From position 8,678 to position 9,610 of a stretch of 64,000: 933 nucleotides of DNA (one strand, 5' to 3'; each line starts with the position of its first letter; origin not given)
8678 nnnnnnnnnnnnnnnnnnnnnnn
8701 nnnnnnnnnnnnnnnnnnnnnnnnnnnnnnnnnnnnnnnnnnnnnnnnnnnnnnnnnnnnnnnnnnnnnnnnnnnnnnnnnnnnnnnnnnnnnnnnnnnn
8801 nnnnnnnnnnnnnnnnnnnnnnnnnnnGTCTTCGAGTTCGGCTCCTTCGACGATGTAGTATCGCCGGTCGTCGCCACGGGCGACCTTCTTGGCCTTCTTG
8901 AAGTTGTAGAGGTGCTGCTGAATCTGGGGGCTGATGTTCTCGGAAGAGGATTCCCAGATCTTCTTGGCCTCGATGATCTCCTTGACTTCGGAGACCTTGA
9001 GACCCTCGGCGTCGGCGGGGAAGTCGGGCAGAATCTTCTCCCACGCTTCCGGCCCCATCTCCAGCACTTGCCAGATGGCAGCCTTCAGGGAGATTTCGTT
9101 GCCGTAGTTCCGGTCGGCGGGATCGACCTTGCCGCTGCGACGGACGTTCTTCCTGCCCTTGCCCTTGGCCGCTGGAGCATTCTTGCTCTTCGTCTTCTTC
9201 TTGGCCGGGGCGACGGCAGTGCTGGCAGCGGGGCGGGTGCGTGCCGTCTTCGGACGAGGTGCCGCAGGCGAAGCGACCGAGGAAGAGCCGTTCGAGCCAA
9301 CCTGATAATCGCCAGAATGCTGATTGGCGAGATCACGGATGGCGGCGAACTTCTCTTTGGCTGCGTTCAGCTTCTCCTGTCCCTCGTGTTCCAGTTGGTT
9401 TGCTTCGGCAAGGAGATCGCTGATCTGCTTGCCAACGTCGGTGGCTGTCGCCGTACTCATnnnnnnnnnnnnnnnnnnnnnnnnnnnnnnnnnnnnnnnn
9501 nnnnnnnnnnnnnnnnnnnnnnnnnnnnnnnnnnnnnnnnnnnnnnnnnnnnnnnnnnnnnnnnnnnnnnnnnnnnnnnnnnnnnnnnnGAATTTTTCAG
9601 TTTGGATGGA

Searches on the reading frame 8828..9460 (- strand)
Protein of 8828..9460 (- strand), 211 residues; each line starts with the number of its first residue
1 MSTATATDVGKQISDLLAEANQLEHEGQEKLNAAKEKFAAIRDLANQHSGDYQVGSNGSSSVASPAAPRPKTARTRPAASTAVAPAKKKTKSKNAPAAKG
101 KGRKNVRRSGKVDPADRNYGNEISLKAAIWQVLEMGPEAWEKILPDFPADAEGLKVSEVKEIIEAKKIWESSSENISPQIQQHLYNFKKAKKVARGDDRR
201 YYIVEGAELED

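Call 6: search_protein_families(library=pfam, proteins=[window:8828-9460:-], max_evalue=0.01)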
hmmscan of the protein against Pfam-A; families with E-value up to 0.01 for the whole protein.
window:8828-9460:- (211 aa): 0 families

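Call 48: search_protein_families(library=phrogs, proteins=[window:8828-9460:-], max_evalue=0.001)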
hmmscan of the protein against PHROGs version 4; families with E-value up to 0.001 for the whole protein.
window:8828-9460:- (211 aa): 0 families

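Call 55: search_protein_families(library=ncbifam, proteins=[window:8828-9460:-], max_evalue=0.01)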
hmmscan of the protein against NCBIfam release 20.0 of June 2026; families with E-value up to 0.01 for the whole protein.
window:8828-9460:- (211 aa): 0 families
